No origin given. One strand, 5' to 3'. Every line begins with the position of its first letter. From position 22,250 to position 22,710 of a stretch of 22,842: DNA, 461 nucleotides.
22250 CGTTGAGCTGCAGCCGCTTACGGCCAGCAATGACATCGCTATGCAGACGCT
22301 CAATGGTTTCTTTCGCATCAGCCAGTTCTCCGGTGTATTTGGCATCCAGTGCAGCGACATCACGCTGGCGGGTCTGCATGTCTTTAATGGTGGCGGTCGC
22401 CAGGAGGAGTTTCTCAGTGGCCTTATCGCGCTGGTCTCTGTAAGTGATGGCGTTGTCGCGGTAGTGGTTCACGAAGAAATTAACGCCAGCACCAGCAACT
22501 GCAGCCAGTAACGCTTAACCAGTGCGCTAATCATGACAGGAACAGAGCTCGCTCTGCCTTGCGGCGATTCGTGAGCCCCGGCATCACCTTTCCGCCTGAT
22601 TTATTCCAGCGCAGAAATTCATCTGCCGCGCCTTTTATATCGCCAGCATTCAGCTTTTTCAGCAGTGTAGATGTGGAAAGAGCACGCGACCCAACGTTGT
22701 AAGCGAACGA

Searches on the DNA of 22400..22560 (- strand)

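Call 48: search_dna_similar(query=window:22400-22560:-, collection=ecoli_genomes, mode=near, max_rows=8)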
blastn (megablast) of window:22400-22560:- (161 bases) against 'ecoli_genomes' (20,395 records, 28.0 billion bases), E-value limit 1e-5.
Records with a match: 24; places in all: 28; records where one place covers at least 80% of the query: 24.
Genomes with a match: 24 of 5426; with a place that covers at least 80% of the query: 24. Places per genome that has any: lowest 1, median 1, highest 3. On chromosomes: 28 places; on plasmids: 0.
Best place of each record, by identity: 90-95% 14; 80-90% 10.
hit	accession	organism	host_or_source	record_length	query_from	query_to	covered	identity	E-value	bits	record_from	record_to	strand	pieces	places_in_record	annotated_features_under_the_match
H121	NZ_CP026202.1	Escherichia coli strain ECONIH5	-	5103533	1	161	100%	92.5%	1e-59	237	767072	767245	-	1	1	lysis protein | lysozyme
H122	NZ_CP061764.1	Escherichia coli O19:H7 strain 730V1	Bos taurus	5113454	1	161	100%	92.5%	1e-59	237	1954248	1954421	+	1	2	lysis protein | lysozyme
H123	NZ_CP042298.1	Escherichia coli strain RM9088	crow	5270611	1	161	100%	92.5%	1e-59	237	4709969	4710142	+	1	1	lysis protein | lysozyme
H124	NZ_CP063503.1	Escherichia coli strain EH09-18-41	Homo sapiens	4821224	1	161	100%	92.5%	1e-59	237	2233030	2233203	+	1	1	lysis protein | lysozyme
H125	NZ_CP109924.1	Escherichia coli O125ac:K+:H10 strain C 236-04A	Homo sapiens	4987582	1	161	100%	92.5%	1e-59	237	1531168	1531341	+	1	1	lysis protein | lysozyme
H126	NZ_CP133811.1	Escherichia coli strain EC2001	food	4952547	1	161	100%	92.5%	1e-59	237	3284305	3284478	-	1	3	lysis protein | lysozyme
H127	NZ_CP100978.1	Escherichia coli strain ET245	Hoplobatrachus rugulosus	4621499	1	161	100%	92.5%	1e-59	237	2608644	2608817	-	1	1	lysis protein | lysozyme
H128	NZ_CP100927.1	Escherichia coli strain ET729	sediment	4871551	1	161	100%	92.5%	1e-59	237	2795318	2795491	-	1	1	lysis protein | lysozyme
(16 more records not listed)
